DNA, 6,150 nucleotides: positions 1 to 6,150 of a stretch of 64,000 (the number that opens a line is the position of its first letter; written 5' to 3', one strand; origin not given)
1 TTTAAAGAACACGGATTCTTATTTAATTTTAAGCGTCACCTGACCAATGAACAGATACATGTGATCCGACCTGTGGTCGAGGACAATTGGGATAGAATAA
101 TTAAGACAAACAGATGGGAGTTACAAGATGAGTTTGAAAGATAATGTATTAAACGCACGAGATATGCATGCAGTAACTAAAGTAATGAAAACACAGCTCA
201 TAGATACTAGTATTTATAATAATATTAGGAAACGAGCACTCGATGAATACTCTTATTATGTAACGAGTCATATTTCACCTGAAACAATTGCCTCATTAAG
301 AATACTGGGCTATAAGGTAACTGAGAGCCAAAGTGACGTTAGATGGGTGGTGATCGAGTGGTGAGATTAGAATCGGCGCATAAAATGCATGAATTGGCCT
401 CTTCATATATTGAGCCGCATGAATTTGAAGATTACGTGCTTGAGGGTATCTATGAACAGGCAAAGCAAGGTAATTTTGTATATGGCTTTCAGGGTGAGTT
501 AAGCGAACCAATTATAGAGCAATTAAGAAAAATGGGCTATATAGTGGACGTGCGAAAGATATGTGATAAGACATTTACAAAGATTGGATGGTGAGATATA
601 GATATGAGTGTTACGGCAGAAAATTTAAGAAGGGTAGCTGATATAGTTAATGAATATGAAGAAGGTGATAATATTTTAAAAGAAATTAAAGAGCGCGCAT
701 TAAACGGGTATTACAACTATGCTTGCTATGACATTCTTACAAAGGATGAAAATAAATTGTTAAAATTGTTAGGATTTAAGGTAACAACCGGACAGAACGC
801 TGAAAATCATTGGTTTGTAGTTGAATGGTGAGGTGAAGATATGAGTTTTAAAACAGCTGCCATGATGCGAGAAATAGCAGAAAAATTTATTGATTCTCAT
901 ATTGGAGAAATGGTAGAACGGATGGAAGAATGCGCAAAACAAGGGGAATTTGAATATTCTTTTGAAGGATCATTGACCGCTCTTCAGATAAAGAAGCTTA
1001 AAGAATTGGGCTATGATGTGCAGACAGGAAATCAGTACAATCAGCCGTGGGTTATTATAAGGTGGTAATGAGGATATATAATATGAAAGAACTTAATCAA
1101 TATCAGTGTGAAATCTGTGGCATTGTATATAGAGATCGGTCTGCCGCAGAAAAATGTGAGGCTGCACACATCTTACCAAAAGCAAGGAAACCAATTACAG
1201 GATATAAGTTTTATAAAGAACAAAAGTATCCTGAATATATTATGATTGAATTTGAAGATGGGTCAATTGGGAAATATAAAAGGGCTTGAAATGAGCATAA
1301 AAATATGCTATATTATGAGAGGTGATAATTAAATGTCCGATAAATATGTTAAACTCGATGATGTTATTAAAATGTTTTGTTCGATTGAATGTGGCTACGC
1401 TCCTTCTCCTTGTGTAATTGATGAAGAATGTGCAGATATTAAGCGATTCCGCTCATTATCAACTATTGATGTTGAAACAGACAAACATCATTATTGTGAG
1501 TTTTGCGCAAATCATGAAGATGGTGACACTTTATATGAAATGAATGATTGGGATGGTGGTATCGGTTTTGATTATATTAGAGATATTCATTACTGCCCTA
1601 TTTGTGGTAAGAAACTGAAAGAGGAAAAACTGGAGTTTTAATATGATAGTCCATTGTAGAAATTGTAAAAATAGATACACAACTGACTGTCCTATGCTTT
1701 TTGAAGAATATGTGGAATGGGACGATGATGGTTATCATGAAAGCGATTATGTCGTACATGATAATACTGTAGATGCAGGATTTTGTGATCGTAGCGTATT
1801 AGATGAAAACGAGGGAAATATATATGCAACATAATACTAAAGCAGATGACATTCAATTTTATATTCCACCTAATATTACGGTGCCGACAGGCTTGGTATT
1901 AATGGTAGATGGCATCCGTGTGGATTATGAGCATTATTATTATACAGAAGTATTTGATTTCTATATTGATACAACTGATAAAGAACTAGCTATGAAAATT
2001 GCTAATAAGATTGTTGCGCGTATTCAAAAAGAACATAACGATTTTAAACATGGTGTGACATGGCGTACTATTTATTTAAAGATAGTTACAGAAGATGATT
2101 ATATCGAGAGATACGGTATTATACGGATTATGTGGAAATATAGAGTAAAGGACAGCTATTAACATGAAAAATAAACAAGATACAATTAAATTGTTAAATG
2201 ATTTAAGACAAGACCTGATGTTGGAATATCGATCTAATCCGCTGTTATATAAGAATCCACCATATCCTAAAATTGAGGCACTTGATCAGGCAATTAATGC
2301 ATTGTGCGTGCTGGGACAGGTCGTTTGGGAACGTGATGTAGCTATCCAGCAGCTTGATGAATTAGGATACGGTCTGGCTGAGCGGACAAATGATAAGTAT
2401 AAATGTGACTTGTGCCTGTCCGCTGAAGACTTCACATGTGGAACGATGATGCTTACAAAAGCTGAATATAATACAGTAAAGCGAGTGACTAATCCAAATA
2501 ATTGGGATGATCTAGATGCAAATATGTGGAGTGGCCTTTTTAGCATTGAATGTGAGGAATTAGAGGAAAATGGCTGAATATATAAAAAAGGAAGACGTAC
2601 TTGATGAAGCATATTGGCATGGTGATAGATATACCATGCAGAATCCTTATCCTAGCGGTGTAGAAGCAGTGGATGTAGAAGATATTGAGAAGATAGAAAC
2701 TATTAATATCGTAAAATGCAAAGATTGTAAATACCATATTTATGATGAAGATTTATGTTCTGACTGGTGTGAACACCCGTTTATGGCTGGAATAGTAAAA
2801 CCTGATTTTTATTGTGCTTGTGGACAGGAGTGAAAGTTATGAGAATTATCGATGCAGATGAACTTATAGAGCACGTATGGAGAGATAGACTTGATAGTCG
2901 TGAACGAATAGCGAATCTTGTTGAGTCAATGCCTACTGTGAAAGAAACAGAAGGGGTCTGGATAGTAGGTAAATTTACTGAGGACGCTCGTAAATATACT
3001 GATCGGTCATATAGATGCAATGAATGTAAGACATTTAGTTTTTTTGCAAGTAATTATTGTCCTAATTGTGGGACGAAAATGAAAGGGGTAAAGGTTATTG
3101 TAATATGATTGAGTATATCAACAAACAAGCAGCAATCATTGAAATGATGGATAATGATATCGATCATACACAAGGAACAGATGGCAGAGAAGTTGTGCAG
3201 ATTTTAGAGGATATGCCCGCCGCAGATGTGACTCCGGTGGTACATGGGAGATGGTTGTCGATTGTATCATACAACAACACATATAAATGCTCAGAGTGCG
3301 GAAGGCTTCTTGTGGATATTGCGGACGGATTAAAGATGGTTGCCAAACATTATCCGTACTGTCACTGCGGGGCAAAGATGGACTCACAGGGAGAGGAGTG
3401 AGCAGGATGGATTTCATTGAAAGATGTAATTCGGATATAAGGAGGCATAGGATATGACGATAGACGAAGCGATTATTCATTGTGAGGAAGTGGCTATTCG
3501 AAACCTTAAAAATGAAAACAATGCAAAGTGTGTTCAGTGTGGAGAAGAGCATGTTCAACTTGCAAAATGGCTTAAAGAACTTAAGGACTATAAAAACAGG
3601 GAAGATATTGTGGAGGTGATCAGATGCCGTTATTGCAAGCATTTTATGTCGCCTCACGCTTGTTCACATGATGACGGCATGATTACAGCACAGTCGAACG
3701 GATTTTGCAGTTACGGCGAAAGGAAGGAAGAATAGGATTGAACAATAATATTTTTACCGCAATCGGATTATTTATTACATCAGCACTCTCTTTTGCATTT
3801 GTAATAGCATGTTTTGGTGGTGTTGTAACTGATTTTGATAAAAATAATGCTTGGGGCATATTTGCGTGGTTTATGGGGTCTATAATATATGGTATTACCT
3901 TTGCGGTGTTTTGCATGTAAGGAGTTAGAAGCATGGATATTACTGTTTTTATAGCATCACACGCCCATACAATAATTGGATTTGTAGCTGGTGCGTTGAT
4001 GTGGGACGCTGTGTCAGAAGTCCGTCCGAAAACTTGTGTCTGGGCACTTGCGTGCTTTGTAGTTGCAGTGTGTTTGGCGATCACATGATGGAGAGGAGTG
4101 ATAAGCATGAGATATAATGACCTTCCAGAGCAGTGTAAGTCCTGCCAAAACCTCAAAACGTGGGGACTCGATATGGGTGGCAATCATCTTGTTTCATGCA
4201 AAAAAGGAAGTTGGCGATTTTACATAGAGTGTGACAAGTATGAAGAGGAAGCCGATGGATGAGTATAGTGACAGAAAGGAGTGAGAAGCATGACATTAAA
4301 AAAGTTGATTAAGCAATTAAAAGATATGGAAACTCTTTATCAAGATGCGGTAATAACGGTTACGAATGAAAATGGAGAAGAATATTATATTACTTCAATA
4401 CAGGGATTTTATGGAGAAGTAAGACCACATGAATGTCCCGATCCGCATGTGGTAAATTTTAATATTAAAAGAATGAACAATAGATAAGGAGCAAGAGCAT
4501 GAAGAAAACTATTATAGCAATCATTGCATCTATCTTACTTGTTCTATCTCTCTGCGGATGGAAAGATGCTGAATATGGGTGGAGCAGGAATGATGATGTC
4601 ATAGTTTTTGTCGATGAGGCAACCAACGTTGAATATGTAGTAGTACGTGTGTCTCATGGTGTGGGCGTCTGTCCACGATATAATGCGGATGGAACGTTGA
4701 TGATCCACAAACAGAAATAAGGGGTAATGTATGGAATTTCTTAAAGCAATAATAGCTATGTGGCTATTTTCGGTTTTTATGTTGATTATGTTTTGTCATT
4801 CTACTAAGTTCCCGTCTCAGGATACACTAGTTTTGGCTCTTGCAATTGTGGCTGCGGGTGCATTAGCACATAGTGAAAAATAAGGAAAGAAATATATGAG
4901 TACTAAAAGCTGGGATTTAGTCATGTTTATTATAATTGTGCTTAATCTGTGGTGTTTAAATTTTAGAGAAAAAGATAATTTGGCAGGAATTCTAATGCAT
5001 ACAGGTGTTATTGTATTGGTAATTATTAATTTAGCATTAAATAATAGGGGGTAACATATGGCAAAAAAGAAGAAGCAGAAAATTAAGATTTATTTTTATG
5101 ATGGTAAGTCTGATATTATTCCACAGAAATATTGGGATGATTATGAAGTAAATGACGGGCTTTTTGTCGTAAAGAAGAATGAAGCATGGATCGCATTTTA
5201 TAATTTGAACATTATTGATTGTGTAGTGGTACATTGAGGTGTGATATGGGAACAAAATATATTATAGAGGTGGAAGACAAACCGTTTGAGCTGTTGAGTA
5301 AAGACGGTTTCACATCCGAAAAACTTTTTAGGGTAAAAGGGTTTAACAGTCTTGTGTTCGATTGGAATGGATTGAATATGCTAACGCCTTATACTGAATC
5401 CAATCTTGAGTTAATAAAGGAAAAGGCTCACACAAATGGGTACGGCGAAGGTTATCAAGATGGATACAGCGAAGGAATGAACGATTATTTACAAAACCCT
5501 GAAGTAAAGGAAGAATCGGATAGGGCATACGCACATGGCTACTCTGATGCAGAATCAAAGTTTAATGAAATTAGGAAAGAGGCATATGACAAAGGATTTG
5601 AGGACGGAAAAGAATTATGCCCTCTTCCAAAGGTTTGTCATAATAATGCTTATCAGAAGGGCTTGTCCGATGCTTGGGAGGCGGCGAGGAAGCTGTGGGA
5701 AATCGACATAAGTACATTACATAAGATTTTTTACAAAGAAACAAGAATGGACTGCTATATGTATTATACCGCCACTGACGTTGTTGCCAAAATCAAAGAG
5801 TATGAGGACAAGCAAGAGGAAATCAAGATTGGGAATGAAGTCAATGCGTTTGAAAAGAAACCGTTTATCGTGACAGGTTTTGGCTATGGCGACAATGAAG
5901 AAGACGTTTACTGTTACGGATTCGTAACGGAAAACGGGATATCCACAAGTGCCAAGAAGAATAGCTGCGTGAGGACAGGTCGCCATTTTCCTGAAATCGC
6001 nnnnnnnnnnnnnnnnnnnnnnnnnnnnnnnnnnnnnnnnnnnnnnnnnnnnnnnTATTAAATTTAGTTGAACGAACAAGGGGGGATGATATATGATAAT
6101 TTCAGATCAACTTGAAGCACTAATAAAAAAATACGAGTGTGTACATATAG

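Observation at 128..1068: Tandem array of four diverged paralogous ~75-aa genes ending in Trp with overlapping stop/start signals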

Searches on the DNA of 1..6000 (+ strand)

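Call 9: search_dna_similar(query=window:1-6000:+, collection=phages, mode=near, max_rows=15)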
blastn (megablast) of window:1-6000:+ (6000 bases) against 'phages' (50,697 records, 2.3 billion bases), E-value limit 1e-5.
No match.
